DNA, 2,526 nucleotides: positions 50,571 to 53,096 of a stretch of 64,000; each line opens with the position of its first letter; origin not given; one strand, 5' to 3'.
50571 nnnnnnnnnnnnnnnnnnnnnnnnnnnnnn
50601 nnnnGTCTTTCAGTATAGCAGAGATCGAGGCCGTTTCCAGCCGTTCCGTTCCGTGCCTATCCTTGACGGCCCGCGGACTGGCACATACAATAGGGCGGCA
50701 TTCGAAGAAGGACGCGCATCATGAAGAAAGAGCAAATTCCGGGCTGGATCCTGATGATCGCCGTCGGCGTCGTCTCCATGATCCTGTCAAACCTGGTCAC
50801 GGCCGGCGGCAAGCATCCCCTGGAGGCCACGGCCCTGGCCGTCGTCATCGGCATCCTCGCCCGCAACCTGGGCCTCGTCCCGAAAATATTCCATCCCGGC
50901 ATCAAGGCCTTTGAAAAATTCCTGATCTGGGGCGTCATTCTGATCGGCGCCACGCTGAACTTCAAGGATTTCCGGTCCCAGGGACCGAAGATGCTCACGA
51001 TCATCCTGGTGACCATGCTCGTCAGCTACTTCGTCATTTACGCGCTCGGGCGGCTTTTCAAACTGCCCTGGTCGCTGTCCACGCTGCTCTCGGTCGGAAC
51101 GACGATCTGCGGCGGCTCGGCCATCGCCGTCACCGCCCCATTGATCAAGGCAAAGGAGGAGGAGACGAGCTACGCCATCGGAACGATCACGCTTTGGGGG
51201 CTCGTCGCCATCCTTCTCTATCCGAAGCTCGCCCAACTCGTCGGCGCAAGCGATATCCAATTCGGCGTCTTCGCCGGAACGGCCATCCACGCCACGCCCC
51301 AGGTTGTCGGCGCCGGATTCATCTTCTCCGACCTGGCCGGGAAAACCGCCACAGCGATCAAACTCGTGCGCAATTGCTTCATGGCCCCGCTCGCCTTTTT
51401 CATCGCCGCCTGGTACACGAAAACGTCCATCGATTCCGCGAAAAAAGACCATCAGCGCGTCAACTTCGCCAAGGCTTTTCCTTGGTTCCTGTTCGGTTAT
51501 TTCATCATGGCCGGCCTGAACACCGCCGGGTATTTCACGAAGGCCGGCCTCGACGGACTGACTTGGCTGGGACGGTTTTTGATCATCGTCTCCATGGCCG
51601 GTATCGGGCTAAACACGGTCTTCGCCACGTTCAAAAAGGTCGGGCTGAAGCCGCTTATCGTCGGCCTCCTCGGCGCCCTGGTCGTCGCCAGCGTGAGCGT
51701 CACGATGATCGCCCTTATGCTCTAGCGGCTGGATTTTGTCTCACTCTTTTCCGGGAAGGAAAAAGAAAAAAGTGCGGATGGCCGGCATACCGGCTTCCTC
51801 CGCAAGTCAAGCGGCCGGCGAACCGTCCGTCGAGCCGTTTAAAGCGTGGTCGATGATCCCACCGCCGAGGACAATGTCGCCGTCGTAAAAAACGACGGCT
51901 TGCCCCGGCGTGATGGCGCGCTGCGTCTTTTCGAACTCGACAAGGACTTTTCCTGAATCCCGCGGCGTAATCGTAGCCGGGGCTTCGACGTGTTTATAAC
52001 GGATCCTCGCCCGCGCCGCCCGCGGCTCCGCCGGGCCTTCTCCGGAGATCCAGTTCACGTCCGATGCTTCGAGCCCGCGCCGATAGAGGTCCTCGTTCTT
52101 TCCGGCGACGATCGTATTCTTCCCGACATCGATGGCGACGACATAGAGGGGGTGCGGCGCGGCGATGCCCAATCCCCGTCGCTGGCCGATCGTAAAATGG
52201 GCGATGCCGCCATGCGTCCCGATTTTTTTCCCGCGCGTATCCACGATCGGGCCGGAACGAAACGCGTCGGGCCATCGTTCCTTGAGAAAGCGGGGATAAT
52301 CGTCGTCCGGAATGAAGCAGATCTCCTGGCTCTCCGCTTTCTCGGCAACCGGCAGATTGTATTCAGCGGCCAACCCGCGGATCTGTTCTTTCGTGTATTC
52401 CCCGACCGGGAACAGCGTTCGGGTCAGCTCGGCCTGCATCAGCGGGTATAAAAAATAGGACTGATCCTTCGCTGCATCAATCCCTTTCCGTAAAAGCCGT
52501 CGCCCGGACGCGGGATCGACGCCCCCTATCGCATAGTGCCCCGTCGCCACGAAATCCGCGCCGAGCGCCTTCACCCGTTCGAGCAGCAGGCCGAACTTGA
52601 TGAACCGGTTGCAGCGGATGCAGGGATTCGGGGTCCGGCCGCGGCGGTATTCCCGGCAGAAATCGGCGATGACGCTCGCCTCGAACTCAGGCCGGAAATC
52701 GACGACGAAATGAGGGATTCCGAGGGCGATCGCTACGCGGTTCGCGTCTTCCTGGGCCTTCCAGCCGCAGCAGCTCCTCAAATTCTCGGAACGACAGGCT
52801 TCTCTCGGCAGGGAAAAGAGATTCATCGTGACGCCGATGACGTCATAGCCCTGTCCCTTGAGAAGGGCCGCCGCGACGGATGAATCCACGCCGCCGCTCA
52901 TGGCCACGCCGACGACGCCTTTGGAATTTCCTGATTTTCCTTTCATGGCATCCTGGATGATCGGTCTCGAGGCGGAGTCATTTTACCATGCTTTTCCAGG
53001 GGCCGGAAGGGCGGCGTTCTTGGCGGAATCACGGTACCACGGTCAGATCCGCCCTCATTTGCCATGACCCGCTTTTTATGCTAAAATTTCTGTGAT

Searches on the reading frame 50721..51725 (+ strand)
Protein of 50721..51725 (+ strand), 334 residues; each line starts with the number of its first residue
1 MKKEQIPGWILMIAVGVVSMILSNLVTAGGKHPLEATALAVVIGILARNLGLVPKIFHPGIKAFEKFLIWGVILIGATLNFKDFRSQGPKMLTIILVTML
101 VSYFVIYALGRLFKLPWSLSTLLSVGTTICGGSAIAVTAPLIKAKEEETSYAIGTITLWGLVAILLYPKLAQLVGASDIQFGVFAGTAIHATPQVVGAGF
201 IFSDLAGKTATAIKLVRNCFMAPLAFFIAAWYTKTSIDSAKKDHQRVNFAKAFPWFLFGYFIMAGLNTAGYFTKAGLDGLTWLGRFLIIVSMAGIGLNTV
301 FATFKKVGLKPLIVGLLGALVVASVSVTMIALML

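Call 56: search_protein_families(library=pfam, proteins=[window:50721-51725:+], max_evalue=0.00001)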
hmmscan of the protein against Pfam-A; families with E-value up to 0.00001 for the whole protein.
window:50721-51725:+ (334 aa): 1 family
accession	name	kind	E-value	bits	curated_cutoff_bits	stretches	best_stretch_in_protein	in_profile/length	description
PF03601.19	Cons_hypoth698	-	1.3e-71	241.5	24.5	1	7-314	1-303/304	Conserved hypothetical protein 698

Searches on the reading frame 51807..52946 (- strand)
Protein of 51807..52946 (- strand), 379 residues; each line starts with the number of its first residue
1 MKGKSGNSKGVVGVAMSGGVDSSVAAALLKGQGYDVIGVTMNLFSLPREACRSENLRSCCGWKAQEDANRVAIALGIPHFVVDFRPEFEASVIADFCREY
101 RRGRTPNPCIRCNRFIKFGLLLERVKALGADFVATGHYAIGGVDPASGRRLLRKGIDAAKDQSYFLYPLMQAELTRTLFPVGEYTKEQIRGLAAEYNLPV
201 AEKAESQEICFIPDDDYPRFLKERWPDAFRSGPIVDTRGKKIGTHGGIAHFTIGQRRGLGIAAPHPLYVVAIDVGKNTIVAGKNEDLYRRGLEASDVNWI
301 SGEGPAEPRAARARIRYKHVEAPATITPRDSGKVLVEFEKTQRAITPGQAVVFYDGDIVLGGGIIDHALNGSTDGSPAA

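Call 56: search_protein_families(library=pfam, proteins=[window:51807-52946:-], max_evalue=0.00001)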
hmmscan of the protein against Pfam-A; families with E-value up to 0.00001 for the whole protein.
window:51807-52946:- (379 aa): 3 families
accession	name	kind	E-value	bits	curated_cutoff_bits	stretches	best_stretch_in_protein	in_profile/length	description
PF03054.22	tRNA_Me_trans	-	6.9e-70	235.3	20.6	1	12-213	3-201/202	tRNA methyl transferase HUP domain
PF20258.4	tRNA_Me_trans_C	-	1.3e-23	83.6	20.6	1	290-365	2-77/77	Aminomethyltransferase beta-barrel domain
PF20259.3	tRNA_Me_trans_M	-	4e-17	62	27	1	220-282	3-65/66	tRNA methyl transferase PRC-barrel domain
